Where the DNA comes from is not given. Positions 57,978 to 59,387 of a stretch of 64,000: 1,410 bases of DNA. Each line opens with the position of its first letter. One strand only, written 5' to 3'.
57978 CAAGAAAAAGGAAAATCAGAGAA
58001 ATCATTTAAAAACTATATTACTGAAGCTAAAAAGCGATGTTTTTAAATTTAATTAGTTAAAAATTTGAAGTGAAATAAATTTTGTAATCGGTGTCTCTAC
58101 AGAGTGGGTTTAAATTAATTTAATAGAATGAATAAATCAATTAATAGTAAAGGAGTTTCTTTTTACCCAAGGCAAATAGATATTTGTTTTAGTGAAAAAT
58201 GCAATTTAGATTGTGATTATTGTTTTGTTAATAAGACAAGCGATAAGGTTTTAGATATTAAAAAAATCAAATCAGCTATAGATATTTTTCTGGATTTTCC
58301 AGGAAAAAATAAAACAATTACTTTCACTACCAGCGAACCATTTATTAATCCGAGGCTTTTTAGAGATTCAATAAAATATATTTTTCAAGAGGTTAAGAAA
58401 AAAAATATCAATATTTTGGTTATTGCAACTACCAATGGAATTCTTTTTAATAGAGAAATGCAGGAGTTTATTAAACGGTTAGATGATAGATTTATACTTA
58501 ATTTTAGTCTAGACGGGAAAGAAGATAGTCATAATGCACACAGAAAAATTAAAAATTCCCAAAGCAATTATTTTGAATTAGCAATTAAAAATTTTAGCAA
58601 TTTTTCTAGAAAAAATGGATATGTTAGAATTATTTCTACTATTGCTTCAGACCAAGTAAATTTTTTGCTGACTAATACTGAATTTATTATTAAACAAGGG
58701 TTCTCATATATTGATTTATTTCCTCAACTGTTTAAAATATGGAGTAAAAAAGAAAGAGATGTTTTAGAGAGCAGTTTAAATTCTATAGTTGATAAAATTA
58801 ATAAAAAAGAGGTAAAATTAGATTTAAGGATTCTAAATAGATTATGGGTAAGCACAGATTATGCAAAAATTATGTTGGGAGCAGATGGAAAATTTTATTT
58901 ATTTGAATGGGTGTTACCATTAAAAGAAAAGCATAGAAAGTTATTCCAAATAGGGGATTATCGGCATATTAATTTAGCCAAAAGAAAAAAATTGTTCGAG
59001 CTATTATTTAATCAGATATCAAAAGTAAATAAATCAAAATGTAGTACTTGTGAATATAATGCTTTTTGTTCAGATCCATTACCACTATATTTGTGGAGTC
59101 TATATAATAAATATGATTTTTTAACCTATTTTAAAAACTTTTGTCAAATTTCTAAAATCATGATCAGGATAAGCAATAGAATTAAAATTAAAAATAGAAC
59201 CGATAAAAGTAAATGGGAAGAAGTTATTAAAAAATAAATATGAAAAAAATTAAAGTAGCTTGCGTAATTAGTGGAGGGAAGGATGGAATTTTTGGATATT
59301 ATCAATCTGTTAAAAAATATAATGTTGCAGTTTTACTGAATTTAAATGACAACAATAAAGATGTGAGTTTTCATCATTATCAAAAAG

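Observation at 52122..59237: Two adjacent pairs of SPASM-type radical-SAM enzymes bracket the repeat peptide; one member has lost the GGE SAM-binding motif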

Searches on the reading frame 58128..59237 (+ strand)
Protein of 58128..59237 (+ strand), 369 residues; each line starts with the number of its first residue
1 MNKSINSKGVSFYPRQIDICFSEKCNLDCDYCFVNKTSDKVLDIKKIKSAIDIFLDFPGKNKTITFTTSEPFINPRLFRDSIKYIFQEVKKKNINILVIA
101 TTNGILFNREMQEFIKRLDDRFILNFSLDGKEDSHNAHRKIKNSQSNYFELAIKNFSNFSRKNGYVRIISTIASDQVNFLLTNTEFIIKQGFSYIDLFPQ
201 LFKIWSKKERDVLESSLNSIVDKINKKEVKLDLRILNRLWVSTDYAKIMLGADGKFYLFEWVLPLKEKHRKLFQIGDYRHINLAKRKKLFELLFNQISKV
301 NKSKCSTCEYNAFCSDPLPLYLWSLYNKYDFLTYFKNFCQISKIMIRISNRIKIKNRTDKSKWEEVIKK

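Call 3: search_protein_families(library=ncbifam, proteins=[window:58128-59237:+], max_evalue=0.01)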
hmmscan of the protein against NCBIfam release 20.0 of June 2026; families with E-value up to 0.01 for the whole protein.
window:58128-59237:+ (369 aa): 44 families (the best 25 are shown)
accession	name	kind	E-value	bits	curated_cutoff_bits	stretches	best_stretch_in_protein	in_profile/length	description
NF047865.1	rSAM_PapB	equivalog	1.2e-28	100.3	340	1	19-227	7-215/330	PapB family radical SAM/SPASM ranthipeptide maturase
TIGR03978.1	rSAM_paired_1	equivalog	3.4e-24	85.4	370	2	20-177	88-247/466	His-Xaa-Ser system radical SAM maturase HxsB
TIGR04068.1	rSAM_ocin_clost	equivalog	8e-19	67.9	500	1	21-163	90-236/462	Cys-rich peptide radical SAM maturase CcpM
TIGR04261.1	rSAM_GlyRichRpt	subfamily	4.1e-18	65.5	310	1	24-179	6-165/363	cyclophane-forming radical SAM/SPASM peptide maturase GrrM/OscB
TIGR04115.1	rSAM_Cxxx_rpt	equivalog_domain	2.9e-17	63.2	350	1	18-232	5-228/359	radical SAM peptide maturase, CXXX-repeat target family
TIGR03974.1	rSAM_six_Cys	equivalog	6e-17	61.7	425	1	22-225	104-309/451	thioether cross-link-forming SCIFF peptide maturase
TIGR04064.1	rSAM_nif11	equivalog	8.2e-17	61.1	518.7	1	15-179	78-248/459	nif11-like peptide radical SAM maturase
TIGR03942.1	sulfatase_rSAM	equivalog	9.9e-15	54.5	349.45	1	22-206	8-193/363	anaerobic sulfatase maturase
TIGR03906.1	quino_hemo_SAM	equivalog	2.5e-14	52.8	453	1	21-154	100-237/467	quinohemoprotein amine dehydrogenase maturation protein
NF041298.1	rSAM_mat_DynA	equivalog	4.9e-14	52.1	450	1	24-178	10-168/356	dynobactin maturation radical SAM/SPASM protein DynA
TIGR04084.1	rSAM_AF0577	subfamily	2.4e-13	49.8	225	1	22-226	4-187/347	TIGR04084 family radical SAM/SPASM domain-containing protein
NF035951.1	rSAM_RumMC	equivalog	2.7e-13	49.4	720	1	17-158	114-258/510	RumMC family radical SAM sactipeptide maturase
NF041707.1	rSAM_YhhB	equivalog_domain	5.2e-13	48.6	445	1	23-157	10-150/369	cyclophane-forming radical SAM/SPASM peptide maturase YhhB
TIGR04334.1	rSAM_Clo7bot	equivalog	6e-12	44.9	600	1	19-178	94-251/440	radical SAM/SPASM domain Clo7bot peptide maturase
TIGR04083.1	rSAM_pep_methan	hypoth_equivalog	7.2e-12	44.9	300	1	24-207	9-183/376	TIGR04083 family peptide-modifying radical SAM enzyme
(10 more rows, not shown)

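Call 4: search_protein_families(library=pfam, proteins=[window:58128-59237:+], max_evalue=0.01)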
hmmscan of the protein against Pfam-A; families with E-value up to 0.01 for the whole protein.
window:58128-59237:+ (369 aa): 2 families
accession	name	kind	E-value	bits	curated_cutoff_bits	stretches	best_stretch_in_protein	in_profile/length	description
PF04055.27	Radical_SAM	-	9.1e-12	45.9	29.5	1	20-163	2-140/166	Radical SAM superfamily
PF13353.11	Fer4_12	-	2.9e-05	24.8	22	1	20-141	10-126/137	4Fe-4S single cluster domain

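Call 13: find_homologous_proteins(query=window:58128-59237:+, max_evalue=0.00001)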
Query window:58128-59237:+ (369 aa): 37 proteins with E <= 0.00001 among 1647 candidates.
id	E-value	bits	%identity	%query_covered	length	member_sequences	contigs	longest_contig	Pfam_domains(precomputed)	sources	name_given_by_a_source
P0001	2.1e-241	818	100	100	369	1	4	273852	PF04055.28,PF13353.12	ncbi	-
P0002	3.3e-216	735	88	100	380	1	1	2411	PF04055.28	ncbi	-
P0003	9.6e-124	431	56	95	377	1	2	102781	PF04055.28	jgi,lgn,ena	-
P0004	4.1e-123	429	56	92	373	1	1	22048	PF04055.28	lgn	-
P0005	2.5e-122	426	54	95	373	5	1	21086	PF04055.28,PF13353.12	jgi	-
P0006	1.6e-121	424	54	95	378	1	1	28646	PF04055.28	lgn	-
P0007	2.2e-120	420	54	95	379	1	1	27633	PF04055.28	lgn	-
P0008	1.1e-119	418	53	96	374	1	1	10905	PF04055.28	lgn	-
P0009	8.2e-119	415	51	96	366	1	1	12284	PF04055.28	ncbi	-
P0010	2.4e-118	413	55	90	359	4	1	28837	PF04055.28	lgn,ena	-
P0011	3.9e-118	413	50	95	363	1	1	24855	PF04055.28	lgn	-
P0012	2.2e-117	410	52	96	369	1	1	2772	PF04055.28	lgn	-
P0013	2.3e-116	407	53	92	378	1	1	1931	PF04055.28,PF13353.12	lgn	-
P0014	1.8e-115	404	51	96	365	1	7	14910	PF04055.28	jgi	jgi:sulfatase maturation enzyme AslB (radical SAM superfamily)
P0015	6.9e-115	402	50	96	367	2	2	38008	PF04055.28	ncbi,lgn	-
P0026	9.4e-90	319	45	95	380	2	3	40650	PF04055.28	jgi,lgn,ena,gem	-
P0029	6.5e-88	313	46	96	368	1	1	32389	PF04055.28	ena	-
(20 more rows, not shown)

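Call 16: find_encoding_contigs(protein=P0001, flank=10000, max_places=4)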
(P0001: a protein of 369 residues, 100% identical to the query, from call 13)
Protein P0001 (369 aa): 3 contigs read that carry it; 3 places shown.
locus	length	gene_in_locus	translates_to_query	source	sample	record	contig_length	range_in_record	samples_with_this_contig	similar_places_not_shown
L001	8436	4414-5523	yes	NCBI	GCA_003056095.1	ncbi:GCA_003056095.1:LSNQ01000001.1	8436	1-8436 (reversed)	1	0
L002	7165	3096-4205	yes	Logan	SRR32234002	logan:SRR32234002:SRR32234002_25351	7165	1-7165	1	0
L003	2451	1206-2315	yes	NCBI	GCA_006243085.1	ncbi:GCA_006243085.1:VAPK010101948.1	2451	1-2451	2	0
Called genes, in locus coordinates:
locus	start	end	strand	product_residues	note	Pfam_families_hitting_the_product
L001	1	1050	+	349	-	?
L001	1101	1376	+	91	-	-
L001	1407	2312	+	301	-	-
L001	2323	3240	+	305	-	-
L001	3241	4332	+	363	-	PF13353:Fer4_12 (weak), PF04055:Radical_SAM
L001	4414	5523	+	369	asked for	PF13353:Fer4_12 (faint), PF04055:Radical_SAM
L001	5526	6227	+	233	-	PF01902:Diphthami_syn_2_N, PF28410:Diphthami_syn_2_C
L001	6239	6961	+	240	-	PF04055:Radical_SAM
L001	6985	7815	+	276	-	PF01063:Aminotran_4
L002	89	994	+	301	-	-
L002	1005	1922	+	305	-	-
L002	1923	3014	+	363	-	PF13353:Fer4_12 (weak), PF04055:Radical_SAM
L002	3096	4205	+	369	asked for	PF13353:Fer4_12 (faint), PF04055:Radical_SAM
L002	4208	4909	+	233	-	PF01902:Diphthami_syn_2_N, PF28410:Diphthami_syn_2_C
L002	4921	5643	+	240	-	PF04055:Radical_SAM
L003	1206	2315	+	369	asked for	PF13353:Fer4_12 (faint), PF04055:Radical_SAM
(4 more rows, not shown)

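Call 17: find_related_loci(query=A2, collection=genome_contigs, flank=10000)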
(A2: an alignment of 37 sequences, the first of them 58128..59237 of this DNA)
Query A2 (369 aa) in genome_contigs; peptide patterns used: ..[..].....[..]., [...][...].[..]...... (x = any residue, [..] = any of these).
598 stretches matched a pattern (row limit reached: there are more); 348 encode a relative of the query (tblastn E <= 1e-3); the best 80 are kept; 78 distinct loci.
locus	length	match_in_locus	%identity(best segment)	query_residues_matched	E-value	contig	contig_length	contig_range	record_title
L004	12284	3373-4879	51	14-367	2e-123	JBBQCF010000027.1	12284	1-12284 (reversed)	MAG: Candidatus Moraniibacteriota bacterium isolate Co_metawrap_1272 Cmw_1272_k141_6299391_length_12284_cov_9.9941, whol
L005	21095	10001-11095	46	5-368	5e-99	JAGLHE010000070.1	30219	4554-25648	MAG: Candidatus Omnitrophota bacterium isolate RS_10_7 ROV157_10.bin.7.fa_70, whole genome shotgun sequence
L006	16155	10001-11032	44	10-353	1e-93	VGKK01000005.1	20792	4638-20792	MAG: Candidatus Omnitrophota bacterium isolate M_DeepCast_400m_m2_183 M_DeepCast_400m_m2_183_Ga0194112_10003849, whole g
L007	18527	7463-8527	43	13-362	8e-91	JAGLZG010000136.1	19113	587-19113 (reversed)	MAG: Nanoarchaeota archaeon isolate RS_13_58 ZL320.bin.58.fa_136, whole genome shotgun sequence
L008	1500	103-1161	41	10-359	1e-90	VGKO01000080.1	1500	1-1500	MAG: Candidatus Pacearchaeota archaeon isolate K_DeepCast_100m_m1_149 K_DeepCast_100m_m1_149_Ga0194127_10179267, whole g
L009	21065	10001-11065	35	10-362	1e-76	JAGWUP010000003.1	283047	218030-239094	MAG: Elusimicrobia bacterium isolate REEB4 contig-150_8, whole genome shotgun sequence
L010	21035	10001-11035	33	15-356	3e-47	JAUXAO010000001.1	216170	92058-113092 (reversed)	MAG: bacterium isolate CSMAG_2764 CSMAG_2764_k141_549021_length_216170_cov_39.9037, whole genome shotgun sequence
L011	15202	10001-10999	32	15-346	6e-46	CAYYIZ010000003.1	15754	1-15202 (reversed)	MAG TPA_asm: uncultured Candidatus Saccharibacteria bacterium isolate binchicken_co34_538 genome assembly, contig: NODE_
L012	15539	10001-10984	32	17-346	5e-44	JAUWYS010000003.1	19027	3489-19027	MAG: bacterium isolate CSMAG_2716 CSMAG_2716_k141_934953_length_19027_cov_5.0000, whole genome shotgun sequence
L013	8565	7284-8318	29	14-346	1e-43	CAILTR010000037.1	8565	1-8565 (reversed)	uncultured bacterium isolate Kiruna_bin-03023 genome assembly, contig: bin-03023:037/120, whole genome shotgun sequence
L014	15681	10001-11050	30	13-355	3e-42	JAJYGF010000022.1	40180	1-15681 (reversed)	MAG: bacterium isolate DBS1-3.bin117 NODE_1537_length_40180_cov_1.83439, whole genome shotgun sequence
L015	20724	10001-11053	29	14-349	7e-41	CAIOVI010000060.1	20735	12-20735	uncultured bacterium isolate MJ110830A_bin-153 genome assembly, contig: bin-153:60/63, whole genome shotgun sequence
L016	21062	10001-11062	33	7-344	2e-40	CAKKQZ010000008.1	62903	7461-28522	Omnitrophica bacterium GWA2_41_15 isolate Hainich-H51-bin231-1 genome assembly, contig: H51-bin231_1_Hain_H51_02um_R1_10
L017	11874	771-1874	29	1-352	2e-40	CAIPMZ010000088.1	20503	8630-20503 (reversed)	uncultured bacterium isolate Ja1_bin-0683 genome assembly, contig: bin-0683:088/145, whole genome shotgun sequence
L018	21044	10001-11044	30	14-349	8e-40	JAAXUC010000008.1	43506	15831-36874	MAG: Candidatus Moraniibacteriota bacterium isolate W4_Combined_metabat1_134 W4_Combined_metabat1_134_NODE_149, whole ge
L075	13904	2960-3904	27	14-314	1e-29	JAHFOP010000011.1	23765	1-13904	MAG: Candidatus Moraniibacteriota bacterium isolate nzgw506 NODE_778_length_23766_cov_3.136942, whole genome shotgun seq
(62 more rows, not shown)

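Call 43: predict_structure(alignment_id=A2)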
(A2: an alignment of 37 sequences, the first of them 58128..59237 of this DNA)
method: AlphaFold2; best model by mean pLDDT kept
length: 369 residues; sequences in the alignment: 37
mean_pLDDT: 89.9   pTM: 0.88
mean pLDDT of the five models: 89.9, 89.8, 89.7, 89.7, 89.3
residues with pLDDT >= 90: 256; 70-90: 92; 50-70: 16; < 50: 5
segments of 3 or more residues with pLDDT < 50: 1-5
pLDDT, mean of each block of 10 residues (from residue 1): 48 92 88 84 98 96 93 96 98 96 93 93 95 91 79 89 83 96 96 93 95 98 95 83 78 94 87 96 94 92 89 84 91 95 94 85 77
secondary structure, 60 per line:
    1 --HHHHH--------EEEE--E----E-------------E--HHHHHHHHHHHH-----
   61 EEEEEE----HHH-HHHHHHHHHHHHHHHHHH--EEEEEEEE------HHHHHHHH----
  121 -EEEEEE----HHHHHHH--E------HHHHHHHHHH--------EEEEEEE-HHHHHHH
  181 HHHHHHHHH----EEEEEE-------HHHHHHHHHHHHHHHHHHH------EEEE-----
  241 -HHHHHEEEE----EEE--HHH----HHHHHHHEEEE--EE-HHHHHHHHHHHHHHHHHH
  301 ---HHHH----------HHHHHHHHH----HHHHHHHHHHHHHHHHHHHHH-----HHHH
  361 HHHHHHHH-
elements in order: H3-7 E16-19 H44-55 E61-66 H75-92 E95-102 H109-116 E122-127 H132-138 H148-157 E166-172 H174-189 E194-199 H207-225 E232-235 H242-246 E247-250 E255-257 H267-273 E274-277 H283-300 H304-307 H318-326 H331-351 H357-368

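Call 45: fold_search(model_id=the predicted structure, library=pdb)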
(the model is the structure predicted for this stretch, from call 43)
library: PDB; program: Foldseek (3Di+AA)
matches with E <= 10: 1507; with E <= 0.001: 53
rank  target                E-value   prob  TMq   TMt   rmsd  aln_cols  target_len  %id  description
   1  5wgg_A                5.9e-15  1.00  0.71  0.61   4.6       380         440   19  Structural Insights into Thioether Bond Formation in the Biosynthesis of Sactipeptides (released 2017-07-26)
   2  5why_B                8.2e-15  1.00  0.71  0.63   4.1       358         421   19  Structural Insights into Thioether Bond Formation in the Biosynthesis of Sactipeptides (released 2017-07-26)
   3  5why_A                1.2e-14  1.00  0.74  0.66   5.9       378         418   20  Structural Insights into Thioether Bond Formation in the Biosynthesis of Sactipeptides (released 2017-07-26)
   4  4k37_B                1.0e-13  1.00  0.65  0.65   5.4       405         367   14  Native anSMEcpe with bound AdoMet (released 2013-05-08)
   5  4k36_B                2.0e-13  1.00  0.63  0.64   5.6       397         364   15  His6 tagged anSMEcpe with bound AdoMet (released 2013-05-08)
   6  4k37_A                2.4e-13  1.00  0.63  0.64   5.8       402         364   15  Native anSMEcpe with bound AdoMet (released 2013-05-08)
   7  4k36_A                5.8e-13  1.00  0.63  0.61   6.3       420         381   15  His6 tagged anSMEcpe with bound AdoMet (released 2013-05-08)
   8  4k39_A                7.2e-13  1.00  0.64  0.65   5.4       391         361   16  Native anSMEcpe with bound AdoMet and Cp18Cys peptide (released 2013-05-08)
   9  4k38_A                7.6e-13  1.00  0.63  0.63   5.7       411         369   14  Native anSMEcpe with bound AdoMet and Kp18Cys peptide (released 2013-05-08)
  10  4k38_B                1.1e-12  1.00  0.60  0.61   6.2       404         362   13  Native anSMEcpe with bound AdoMet and Kp18Cys peptide (released 2013-05-08)
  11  4k39_B                1.8e-12  1.00  0.65  0.66   5.8       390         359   15  Native anSMEcpe with bound AdoMet and Cp18Cys peptide (released 2013-05-08)
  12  9gm3_A                1.1e-11  1.00  0.66  0.65   5.0       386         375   16  Crystal structure of the complex formed between the radical SAM protein ChlB and the leader region of its precursor su (released 2025-06-25)
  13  9gmc_A                1.2e-11  1.00  0.66  0.65   5.2       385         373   16  Crystal structure of the complex formed between the radical SAM protein ChlB and the R3A mutant of ChlA (released 2025-06-25)
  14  9gm3_C                2.2e-11  1.00  0.65  0.64   5.2       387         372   17  Crystal structure of the complex formed between the radical SAM protein ChlB and the leader region of its precursor su (released 2025-06-25)
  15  9gmc_C                7.9e-11  1.00  0.64  0.64   5.2       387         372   17  Crystal structure of the complex formed between the radical SAM protein ChlB and the R3A mutant of ChlA (released 2025-06-25)
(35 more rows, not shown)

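Call 67: search_solved_structures(query=A2, max_evalue=0.00001, show_alignments=3)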
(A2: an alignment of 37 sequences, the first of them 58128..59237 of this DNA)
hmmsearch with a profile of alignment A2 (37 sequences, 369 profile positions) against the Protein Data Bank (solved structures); distinct sequences matched with E-value up to 0.00001: 12.
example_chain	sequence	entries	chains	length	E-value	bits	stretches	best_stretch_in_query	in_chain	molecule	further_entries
5wgg_A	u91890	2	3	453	3.2e-21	78.8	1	15-199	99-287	Radical SAM domain protein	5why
4k37_A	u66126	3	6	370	1.1e-13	54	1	20-195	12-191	Anaerobic sulfatase-maturating enzyme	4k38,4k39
4k36_A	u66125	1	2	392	1.3e-13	53.8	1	20-195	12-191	Anaerobic sulfatase-maturating enzyme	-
9gm3_A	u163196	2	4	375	1.7e-10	43.5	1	17-172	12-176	ChlB radical SAM domain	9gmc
9dfu_A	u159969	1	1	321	1e-08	37.6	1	6-109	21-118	Radical SAM core domain-containing protein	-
9dgw_A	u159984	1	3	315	1.6e-08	37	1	6-127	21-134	Radical SAM core domain-containing protein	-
9dfn_A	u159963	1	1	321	1.7e-08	37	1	6-109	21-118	Radical SAM core domain-containing protein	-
9dfw_A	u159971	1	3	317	2.8e-08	36.2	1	6-127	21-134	Radical SAM core domain-containing protein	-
6b4c_A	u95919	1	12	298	3.1e-08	36.1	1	10-116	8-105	Viperin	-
7n7i_A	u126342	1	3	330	4.3e-08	35.6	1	10-127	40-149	Viperin-like enzyme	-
6efn_A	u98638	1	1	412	9e-07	31.2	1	10-184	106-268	Sporulation killing factor maturation protein SkfB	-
7n7h_A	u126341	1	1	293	8.8e-06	28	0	11-104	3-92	VIPERIN-LIKE ENZYME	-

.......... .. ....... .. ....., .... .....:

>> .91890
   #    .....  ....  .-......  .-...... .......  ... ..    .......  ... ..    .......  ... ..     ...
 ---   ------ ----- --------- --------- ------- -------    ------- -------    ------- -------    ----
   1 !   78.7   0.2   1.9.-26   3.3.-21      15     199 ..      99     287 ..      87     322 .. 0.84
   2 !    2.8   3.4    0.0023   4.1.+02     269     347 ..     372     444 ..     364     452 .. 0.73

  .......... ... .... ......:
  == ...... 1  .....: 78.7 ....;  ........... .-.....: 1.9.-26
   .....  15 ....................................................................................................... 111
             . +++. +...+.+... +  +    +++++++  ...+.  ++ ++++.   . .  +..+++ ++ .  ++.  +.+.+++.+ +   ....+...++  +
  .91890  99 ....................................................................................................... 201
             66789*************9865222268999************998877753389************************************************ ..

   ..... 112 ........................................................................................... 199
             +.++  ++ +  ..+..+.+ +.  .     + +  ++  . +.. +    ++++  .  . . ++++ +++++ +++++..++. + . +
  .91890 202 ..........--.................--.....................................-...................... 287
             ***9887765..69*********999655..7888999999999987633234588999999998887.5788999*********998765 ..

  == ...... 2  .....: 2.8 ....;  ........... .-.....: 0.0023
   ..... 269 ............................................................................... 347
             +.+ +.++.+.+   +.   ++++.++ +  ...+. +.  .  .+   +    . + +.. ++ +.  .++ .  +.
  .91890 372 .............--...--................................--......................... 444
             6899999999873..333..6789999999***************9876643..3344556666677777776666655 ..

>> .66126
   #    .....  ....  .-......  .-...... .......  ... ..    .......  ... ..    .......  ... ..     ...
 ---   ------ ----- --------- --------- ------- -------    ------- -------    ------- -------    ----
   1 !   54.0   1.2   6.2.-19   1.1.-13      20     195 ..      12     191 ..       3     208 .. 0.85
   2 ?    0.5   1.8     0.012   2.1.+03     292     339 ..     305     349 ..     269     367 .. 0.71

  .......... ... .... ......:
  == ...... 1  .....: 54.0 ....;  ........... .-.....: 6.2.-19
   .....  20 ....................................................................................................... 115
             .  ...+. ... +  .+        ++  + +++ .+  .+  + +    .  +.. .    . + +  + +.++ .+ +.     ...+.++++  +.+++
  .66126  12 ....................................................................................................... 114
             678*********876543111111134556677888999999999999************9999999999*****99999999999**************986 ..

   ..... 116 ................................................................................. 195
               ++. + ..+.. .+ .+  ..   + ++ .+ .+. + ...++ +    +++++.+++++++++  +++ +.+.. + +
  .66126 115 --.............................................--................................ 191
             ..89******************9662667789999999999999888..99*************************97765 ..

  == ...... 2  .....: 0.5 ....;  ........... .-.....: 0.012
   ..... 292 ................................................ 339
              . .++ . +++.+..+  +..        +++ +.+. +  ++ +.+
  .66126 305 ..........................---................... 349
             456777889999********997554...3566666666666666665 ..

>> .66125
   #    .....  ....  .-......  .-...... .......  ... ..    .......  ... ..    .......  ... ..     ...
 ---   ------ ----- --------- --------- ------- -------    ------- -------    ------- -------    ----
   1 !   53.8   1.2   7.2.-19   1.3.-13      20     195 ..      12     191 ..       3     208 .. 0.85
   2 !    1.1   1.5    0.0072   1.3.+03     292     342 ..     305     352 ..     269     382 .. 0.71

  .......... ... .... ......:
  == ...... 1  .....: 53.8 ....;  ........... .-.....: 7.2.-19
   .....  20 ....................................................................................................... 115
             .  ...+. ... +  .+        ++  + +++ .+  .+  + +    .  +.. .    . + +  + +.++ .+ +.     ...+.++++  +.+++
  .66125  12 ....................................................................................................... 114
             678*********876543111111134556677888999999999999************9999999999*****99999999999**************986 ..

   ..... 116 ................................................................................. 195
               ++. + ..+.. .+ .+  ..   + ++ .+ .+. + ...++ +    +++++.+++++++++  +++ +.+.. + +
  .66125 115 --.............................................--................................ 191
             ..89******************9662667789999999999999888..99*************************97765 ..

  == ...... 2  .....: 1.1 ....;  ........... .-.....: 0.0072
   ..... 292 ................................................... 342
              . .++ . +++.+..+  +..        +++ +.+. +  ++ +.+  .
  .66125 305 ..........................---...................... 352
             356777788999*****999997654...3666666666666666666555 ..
